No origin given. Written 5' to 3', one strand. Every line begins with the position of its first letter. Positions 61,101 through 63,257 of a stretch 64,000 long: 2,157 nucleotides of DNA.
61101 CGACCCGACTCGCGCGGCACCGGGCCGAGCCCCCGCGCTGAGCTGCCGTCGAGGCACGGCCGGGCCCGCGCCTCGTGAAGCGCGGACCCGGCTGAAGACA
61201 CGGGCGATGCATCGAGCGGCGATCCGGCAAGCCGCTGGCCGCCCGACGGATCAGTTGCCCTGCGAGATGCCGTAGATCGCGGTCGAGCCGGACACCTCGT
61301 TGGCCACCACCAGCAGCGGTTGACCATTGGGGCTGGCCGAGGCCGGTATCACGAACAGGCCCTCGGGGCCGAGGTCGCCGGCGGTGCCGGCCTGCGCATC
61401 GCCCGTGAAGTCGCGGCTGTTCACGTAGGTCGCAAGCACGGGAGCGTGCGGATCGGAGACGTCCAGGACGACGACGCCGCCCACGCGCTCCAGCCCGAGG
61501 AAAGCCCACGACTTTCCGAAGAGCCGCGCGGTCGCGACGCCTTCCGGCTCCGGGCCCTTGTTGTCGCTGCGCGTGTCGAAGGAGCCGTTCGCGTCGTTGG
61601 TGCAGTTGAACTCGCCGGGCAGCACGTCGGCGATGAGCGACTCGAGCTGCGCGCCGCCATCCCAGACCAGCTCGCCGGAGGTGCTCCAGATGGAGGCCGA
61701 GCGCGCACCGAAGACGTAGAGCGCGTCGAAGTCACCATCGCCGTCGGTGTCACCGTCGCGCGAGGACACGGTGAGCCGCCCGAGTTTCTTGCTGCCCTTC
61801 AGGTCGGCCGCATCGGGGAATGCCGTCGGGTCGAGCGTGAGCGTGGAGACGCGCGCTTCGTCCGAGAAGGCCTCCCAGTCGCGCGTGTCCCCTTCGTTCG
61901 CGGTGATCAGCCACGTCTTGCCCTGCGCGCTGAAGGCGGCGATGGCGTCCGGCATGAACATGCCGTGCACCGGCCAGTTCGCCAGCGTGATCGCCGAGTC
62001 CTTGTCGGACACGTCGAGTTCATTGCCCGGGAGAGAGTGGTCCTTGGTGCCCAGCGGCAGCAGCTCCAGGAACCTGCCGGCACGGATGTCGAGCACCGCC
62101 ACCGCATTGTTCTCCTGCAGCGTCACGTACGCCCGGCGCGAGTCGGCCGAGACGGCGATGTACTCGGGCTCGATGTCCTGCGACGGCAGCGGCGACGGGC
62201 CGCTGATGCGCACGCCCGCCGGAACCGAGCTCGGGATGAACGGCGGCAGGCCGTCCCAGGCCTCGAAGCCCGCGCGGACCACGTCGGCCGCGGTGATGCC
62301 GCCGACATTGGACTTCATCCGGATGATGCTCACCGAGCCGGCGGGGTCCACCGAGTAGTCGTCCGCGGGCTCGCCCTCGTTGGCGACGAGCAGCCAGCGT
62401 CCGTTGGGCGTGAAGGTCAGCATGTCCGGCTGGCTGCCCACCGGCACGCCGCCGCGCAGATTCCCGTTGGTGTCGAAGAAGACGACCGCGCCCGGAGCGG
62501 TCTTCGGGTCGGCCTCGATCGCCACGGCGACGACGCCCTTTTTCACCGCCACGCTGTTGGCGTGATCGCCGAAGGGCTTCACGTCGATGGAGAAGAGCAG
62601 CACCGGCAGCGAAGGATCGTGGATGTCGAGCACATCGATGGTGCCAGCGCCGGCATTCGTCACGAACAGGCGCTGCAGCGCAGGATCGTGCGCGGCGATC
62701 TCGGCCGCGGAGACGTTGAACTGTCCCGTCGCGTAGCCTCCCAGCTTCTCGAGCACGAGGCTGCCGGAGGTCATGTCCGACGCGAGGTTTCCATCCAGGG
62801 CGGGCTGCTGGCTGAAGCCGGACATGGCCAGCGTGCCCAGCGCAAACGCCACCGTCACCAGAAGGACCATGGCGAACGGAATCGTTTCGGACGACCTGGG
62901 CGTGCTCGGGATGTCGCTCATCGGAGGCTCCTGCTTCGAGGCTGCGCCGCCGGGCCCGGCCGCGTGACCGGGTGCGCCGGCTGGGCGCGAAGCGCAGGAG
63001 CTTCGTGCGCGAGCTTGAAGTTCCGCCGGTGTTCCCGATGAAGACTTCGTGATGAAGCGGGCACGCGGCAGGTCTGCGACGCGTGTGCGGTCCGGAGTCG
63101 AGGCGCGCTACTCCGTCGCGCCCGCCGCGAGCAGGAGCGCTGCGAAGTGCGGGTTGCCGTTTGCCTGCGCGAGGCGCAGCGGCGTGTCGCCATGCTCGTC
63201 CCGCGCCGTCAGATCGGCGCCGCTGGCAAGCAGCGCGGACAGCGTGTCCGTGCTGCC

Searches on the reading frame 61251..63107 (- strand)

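Call 65: search_protein_families(library=pfam, proteins=[window:61251-63107:-], max_evalue=0.001)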
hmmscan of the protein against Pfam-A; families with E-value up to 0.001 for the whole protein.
window:61251-63107:- (618 aa): 1 family
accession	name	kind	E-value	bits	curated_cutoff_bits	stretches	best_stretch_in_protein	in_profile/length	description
PF22494.2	choice_anch_I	-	2.5e-134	449.2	32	1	133-614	13-489/489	Choice-of-anchor I domain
